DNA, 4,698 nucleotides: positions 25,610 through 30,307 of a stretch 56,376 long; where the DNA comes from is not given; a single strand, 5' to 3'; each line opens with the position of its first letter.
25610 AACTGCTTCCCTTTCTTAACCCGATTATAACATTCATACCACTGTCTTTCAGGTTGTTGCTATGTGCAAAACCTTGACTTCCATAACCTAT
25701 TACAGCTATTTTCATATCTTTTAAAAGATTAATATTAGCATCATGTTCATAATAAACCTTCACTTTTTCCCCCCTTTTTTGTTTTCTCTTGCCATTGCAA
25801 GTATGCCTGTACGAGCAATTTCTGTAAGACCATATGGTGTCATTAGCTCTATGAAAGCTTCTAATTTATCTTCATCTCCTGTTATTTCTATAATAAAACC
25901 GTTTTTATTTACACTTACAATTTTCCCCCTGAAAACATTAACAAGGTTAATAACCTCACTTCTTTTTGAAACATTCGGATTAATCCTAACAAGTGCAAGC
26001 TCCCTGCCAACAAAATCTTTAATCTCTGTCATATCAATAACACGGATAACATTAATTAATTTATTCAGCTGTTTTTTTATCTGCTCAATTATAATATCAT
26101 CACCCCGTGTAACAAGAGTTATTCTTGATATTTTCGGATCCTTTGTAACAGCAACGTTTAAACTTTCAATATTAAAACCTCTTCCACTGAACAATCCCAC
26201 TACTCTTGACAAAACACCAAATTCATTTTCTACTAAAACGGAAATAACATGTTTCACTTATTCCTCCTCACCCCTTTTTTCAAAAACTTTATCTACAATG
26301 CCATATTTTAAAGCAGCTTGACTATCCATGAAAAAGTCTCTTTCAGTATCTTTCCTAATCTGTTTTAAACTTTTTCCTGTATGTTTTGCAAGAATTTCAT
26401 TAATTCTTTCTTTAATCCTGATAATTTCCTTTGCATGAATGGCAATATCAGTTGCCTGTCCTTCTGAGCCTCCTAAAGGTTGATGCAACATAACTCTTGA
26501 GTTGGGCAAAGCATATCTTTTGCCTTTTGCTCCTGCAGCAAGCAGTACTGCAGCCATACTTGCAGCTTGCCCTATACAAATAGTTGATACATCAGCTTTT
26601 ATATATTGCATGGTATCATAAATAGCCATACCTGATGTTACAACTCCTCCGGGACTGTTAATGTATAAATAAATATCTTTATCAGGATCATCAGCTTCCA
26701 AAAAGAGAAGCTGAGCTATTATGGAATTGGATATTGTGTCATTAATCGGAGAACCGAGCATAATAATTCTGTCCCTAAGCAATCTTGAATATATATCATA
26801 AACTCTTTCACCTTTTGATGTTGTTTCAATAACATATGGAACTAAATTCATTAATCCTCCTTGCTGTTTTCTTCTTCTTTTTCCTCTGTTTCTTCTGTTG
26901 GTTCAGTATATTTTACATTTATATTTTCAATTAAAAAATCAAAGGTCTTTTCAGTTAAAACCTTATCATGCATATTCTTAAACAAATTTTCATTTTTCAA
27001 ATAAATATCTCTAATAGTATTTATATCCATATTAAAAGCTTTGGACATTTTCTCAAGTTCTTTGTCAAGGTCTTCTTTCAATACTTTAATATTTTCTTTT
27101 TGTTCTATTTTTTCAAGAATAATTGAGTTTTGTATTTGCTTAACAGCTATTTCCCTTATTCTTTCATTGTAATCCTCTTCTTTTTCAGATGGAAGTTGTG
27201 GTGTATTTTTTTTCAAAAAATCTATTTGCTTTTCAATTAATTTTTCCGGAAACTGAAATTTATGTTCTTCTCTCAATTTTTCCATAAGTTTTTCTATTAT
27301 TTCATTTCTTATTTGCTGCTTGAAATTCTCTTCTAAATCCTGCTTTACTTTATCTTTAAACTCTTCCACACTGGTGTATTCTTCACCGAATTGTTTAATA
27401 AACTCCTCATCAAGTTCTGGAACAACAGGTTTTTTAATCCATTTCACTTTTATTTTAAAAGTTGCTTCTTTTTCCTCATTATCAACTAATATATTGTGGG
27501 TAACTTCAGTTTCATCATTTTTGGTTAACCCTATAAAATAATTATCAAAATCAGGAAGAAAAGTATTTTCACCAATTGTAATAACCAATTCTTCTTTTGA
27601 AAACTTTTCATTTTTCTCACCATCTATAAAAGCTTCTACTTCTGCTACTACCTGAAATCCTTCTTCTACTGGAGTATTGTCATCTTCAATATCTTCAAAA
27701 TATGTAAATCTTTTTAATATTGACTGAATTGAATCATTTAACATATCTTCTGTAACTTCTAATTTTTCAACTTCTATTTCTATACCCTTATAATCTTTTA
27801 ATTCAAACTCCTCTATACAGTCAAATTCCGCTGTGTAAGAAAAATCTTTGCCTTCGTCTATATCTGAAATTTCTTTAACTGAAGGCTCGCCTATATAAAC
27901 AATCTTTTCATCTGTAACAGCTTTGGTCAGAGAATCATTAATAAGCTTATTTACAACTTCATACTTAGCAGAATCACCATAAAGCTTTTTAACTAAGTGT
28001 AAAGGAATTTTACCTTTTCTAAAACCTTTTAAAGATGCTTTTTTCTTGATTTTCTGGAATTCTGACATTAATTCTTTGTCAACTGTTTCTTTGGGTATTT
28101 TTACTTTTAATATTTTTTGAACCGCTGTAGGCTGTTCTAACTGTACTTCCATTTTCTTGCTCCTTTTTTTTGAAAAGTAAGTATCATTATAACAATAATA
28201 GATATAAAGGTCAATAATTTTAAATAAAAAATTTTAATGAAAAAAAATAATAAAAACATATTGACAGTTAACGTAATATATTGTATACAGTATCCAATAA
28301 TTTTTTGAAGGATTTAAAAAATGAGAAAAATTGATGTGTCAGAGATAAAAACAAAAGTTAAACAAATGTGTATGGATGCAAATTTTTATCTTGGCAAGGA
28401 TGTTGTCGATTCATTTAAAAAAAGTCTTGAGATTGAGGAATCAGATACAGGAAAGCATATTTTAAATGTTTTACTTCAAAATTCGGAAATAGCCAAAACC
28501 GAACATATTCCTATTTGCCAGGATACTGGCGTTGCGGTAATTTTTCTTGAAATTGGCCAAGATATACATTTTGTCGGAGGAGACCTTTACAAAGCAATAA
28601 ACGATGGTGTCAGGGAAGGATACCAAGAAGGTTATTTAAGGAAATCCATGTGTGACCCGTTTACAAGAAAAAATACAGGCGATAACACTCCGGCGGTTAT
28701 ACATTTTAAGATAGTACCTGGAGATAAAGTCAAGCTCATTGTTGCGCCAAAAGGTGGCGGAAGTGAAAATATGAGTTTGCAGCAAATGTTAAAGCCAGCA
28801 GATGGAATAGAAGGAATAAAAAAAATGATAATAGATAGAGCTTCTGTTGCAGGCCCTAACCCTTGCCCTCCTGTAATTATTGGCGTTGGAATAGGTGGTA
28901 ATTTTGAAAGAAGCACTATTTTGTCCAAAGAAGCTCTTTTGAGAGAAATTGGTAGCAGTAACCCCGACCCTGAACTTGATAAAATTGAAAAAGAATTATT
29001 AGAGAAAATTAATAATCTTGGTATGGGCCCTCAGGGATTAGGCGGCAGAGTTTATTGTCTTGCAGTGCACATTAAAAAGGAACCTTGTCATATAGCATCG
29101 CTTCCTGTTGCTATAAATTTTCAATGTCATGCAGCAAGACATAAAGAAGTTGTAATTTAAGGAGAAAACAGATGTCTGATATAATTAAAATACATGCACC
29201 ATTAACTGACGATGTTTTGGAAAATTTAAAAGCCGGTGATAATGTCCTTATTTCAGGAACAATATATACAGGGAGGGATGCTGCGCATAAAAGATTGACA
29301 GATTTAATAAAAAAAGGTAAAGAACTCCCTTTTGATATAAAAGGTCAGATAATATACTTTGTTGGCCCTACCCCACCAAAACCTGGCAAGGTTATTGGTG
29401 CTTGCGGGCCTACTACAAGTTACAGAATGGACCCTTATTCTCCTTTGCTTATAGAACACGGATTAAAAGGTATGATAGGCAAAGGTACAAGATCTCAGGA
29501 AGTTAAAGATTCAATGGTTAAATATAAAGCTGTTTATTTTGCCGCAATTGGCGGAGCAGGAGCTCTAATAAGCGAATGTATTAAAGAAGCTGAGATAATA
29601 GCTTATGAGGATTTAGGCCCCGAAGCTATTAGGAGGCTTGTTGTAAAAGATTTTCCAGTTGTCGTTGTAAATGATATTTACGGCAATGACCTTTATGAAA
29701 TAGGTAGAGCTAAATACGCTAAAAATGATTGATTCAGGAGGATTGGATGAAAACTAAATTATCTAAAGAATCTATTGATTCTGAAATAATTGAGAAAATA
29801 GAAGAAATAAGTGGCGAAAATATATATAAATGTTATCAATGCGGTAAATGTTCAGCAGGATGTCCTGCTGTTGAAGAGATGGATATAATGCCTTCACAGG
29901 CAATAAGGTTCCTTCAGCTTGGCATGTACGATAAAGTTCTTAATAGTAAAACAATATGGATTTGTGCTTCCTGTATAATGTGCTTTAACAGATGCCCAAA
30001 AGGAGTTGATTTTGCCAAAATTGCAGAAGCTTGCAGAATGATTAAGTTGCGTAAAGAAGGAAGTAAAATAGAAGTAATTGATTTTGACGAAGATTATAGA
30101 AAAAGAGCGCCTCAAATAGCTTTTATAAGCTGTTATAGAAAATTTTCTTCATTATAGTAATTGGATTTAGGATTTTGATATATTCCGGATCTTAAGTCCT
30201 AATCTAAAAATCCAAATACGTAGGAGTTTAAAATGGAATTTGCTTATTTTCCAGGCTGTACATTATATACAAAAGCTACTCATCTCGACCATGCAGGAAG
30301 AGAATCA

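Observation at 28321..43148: Candidate soluble Hdr-coupled fumarate reductase supercomplex: fumarase-hdrCBAA'-hdrCBA(fused)-mvhD-fdhB-like-frdBA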

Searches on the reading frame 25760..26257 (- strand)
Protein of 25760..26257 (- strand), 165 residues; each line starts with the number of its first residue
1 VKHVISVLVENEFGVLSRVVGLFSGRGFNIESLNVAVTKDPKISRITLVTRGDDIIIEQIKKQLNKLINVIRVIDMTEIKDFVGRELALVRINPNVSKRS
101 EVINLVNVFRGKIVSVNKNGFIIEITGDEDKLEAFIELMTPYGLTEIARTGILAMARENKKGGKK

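Call 83: search_protein_families(library=pfam, proteins=[window:25760-26257:-], max_evalue=0.001)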
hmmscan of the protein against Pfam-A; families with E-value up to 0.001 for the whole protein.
window:25760-26257:- (165 aa): 4 families
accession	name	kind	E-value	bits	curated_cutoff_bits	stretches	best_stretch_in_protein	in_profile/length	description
PF10369.15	ALS_ss_C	-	3.3e-27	94.7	23.2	1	85-158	1-74/74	Small subunit of acetolactate synthase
PF22629.2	ACT_AHAS_ss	-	5.2e-24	84.6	27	1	5-72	1-67/67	AHAS small subunit-like ACT domain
PF13710.12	ACT_5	-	7.9e-15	54.9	27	1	14-73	4-62/62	ACT domain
PF01842.31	ACT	-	6.6e-14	51.8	27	1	3-68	1-65/66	ACT domain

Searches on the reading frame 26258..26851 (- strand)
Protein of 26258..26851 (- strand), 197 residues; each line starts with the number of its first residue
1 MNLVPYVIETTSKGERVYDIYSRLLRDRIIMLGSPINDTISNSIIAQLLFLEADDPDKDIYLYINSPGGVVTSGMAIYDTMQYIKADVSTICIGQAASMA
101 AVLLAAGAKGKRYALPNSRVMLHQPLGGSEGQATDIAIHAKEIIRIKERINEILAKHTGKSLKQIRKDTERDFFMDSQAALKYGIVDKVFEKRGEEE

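Call 20: search_protein_families(library=ncbifam, proteins=[window:26258-26851:-], max_evalue=1e-8)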
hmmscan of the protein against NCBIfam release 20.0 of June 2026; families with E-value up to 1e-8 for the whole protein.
window:26258-26851:- (197 aa): 10 families
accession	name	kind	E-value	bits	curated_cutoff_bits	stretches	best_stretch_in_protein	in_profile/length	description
NF001368.0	PRK00277.1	subfamily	6.8e-103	342.8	249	1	1-195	6-200/203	ATP-dependent Clp protease proteolytic subunit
TIGR00493.1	clpP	equivalog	1.4e-99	331.6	308.6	1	1-191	1-191/192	ATP-dependent Clp endopeptidase proteolytic subunit ClpP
NF009203.0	PRK12551.1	equivalog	5.6e-85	284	359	1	3-194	1-192/196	ATP-dependent Clp protease proteolytic subunit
NF009205.0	PRK12553.1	subfamily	2.5e-83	278.8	228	1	4-192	14-204/211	ATP-dependent Clp protease proteolytic subunit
NF011090.0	PRK14513.1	equivalog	4.4e-77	258.5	347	1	1-195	1-195/201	ATP-dependent Clp protease proteolytic subunit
NF011091.0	PRK14514.1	equivalog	1e-74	250.8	361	1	3-193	30-220/221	ATP-dependent Clp endopeptidase proteolytic subunit ClpP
NF009204.0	PRK12552.1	equivalog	4.7e-61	206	263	1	19-193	22-215/225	ATP-dependent Clp protease proteolytic subunit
NF011089.0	PRK14512.1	equivalog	2.1e-55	187.6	251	1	21-195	22-196/200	ATP-dependent Clp protease proteolytic subunit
NF045540.1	scaf_prot_MCP1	exception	1.3e-26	93.6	475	1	51-191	24-162/652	ClpP-like prohead protease/major capsid protein fusion protein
NF045542.1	Clp_rel_HeadMat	equivalog_domain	5.6e-25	88.2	120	1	52-189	29-165/165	head maturation protease, ClpP-related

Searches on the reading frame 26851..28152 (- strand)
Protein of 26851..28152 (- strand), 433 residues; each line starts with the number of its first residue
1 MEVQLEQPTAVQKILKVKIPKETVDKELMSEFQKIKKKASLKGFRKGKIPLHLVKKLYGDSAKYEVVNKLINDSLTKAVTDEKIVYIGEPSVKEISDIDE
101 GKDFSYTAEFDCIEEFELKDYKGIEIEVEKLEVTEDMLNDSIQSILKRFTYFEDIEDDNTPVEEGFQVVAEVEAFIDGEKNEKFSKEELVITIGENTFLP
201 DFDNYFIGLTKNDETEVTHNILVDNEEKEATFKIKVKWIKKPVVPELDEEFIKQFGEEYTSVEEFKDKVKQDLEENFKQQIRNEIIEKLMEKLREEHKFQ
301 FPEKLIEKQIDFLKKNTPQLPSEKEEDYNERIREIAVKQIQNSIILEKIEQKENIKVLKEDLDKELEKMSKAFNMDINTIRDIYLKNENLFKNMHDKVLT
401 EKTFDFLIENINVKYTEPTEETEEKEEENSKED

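Call 20: search_protein_families(library=ncbifam, proteins=[window:26851-28152:-], max_evalue=1e-8)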
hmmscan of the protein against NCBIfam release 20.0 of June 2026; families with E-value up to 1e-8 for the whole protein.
window:26851-28152:- (433 aa): 2 families
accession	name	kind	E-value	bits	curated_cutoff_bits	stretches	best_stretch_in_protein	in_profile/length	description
TIGR00115.1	tig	equivalog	1.5e-94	317.2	180.2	1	13-408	3-410/410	trigger factor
NF045969.1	trig_like_plasma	equivalog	3e-09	36.2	140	1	31-379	14-365/399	trigger factor-related chaperone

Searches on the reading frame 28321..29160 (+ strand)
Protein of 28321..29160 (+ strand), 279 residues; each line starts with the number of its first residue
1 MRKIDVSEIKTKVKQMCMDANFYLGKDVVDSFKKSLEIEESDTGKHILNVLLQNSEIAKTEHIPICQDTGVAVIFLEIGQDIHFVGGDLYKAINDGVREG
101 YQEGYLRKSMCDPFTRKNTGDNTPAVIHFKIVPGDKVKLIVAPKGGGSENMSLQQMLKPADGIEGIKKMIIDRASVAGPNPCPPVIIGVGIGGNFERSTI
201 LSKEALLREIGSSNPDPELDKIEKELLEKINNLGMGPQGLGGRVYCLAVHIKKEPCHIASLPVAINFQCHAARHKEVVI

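Call 3: search_protein_families(library=pfam, proteins=[window:28321-29160:+])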
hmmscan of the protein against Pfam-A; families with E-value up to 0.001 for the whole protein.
window:28321-29160:+ (279 aa): 1 family
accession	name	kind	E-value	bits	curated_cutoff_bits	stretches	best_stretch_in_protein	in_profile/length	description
PF05681.19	Fumerase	-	3.7e-116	387.6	25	1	11-277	2-269/270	Fumarate hydratase (Fumerase)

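Call 5: search_protein_families(library=ncbifam, proteins=[window:28321-29160:+], max_evalue=0.00001)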
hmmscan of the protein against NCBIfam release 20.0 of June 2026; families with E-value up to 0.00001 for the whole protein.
window:28321-29160:+ (279 aa): 6 families
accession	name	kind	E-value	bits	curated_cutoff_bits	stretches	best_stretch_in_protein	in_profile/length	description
NF004885.0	PRK06246.1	equivalog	1.2e-125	418.4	276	1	1-279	1-279/279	fumarate hydratase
TIGR00722.1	ttdA_fumA_fumB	subfamily_domain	5.9e-98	327.4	100.65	1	10-279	2-273/273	hydrolyase, tartrate alpha subunit/fumarate domain protein, Fe-S type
NF006084.0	PRK08230.1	equivalog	1.4e-53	182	365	1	11-278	16-286/303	L(+)-tartrate dehydratase subunit alpha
NF011920.0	PRK15391.1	subfamily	1.1e-29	103.1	1094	1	13-274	51-323/548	class I fumarate hydratase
NF011919.0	PRK15390.1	equivalog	2.8e-28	98.5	1105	1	13-274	51-323/548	class I fumarate hydratase FumA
NF011921.0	PRK15392.1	equivalog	5.7e-26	91.2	1060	1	13-274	50-322/550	class I fumarate hydratase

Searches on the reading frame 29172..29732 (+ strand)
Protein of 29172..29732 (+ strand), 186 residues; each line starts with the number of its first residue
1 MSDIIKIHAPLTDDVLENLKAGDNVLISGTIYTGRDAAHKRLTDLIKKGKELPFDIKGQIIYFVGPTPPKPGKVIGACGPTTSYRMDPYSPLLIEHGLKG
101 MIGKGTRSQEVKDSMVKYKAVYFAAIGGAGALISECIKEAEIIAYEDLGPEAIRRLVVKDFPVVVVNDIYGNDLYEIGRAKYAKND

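Call 3: search_protein_families(library=pfam, proteins=[window:29172-29732:+])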
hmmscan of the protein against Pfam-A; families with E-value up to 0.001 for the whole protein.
window:29172-29732:+ (186 aa): 1 family
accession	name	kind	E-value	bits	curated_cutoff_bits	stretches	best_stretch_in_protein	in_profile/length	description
PF05683.17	Fumerase_C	-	6.5e-59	199.2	22.2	1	5-176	29-203/205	Fumarase C-terminus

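Call 5: search_protein_families(library=ncbifam, proteins=[window:29172-29732:+], max_evalue=0.00001)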
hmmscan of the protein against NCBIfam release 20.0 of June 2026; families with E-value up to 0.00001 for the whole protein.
window:29172-29732:+ (186 aa): 8 families
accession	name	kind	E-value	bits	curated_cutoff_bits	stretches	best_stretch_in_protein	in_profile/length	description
NF005310.0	PRK06842.1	equivalog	8.7e-87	289.7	238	1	5-184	3-182/185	Fe-S-containing hydro-lyase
TIGR00723.1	ttdB_fumA_fumB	subfamily_domain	6.6e-53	179.1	145.15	1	16-176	3-168/169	FumA C-terminus/TtdB family hydratase beta subunit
NF004708.0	PRK06043.1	equivalog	1e-42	145.9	269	1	6-181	4-182/192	fumarate hydratase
NF006253.0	PRK08395.1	equivalog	3.4e-40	137.5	244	1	4-176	2-164/166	fumarate hydratase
NF011920.0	PRK15391.1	subfamily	9.8e-35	119.8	1094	1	25-177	383-537/548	class I fumarate hydratase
NF011919.0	PRK15390.1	equivalog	2.8e-31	108.4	1105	1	25-176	383-536/548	class I fumarate hydratase FumA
NF006082.0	PRK08228.1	equivalog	1.8e-27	96.2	264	1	7-184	6-188/205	L(+)-tartrate dehydratase subunit beta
NF011921.0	PRK15392.1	equivalog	1.4e-24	86.5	1060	1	15-175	372-534/550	class I fumarate hydratase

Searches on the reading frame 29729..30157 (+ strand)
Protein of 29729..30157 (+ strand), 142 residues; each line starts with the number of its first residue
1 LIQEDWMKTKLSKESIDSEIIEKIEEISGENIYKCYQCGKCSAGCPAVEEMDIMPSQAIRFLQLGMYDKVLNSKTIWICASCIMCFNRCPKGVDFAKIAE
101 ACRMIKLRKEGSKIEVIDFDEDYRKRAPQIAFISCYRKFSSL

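Call 3: search_protein_families(library=pfam, proteins=[window:29729-30157:+])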
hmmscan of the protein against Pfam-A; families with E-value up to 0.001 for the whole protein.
window:29729-30157:+ (142 aa): 5 families
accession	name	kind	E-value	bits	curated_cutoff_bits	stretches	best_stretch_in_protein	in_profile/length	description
PF13183.11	Fer4_8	-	3.3e-10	40.8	27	1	32-93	2-68/68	4Fe-4S dicluster domain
PF13534.11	Fer4_17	-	8.7e-09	36.2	22.2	1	34-94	1-61/61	4Fe-4S dicluster domain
PF13187.11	Fer4_9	-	1.3e-07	31.9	27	1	34-92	1-50/52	4Fe-4S dicluster domain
PF12838.12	Fer4_7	-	6.2e-05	23.8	27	1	34-93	1-52/52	4Fe-4S dicluster domain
PF13237.11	Fer4_10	-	0.00022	21.5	25.5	0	34-90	8-53/53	4Fe-4S dicluster domain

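Call 5: search_protein_families(library=ncbifam, proteins=[window:29729-30157:+], max_evalue=0.00001)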
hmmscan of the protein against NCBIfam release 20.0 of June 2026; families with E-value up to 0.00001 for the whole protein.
window:29729-30157:+ (142 aa): 9 families
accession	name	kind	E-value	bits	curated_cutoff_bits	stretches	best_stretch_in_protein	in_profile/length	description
TIGR03290.1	CoB_CoM_SS_C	equivalog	5.2e-18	65.4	160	1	34-110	3-79/144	CoB--CoM heterodisulfide reductase subunit C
NF038018.1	qmoC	equivalog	9.6e-18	64.8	300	1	17-109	2-94/360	quinone-interacting membrane-bound oxidoreductase complex subunit QmoC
NF041890.1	hdrC_Methbact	equivalog_domain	1.7e-14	53.9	270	1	13-119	9-114/192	ferredoxin:CoB-CoM heterodisulfide reductase subunit HdrC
NF041779.1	hetero_SS_HdrC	equivalog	5.6e-12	45.5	350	1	31-117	29-113/198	ferredoxin:CoB-CoM heterodisulfide reductase subunit HdrC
TIGR00384.1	dhsB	subfamily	2.3e-07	30.5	88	0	19-97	125-216/222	succinate dehydrogenase and fumarate reductase iron-sulfur protein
NF008369.0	PRK11168.1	equivalog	1.6e-06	27.3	278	1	30-110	8-91/401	anaerobic glycerol-3-phosphate dehydrogenase subunit C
NF004616.0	PRK05950.1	subfamily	3e-06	26.6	228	0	16-106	129-233/238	succinate dehydrogenase iron-sulfur subunit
NF009226.0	PRK12576.1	equivalog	5.6e-06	25.9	344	0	34-109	155-241/317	succinate dehydrogenase/fumarate reductase iron-sulfur subunit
NF004898.0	PRK06259.1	equivalog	8.5e-06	24.6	385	0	13-109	116-219/488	fumarate reductase (CoM/CoB) subunit TfrB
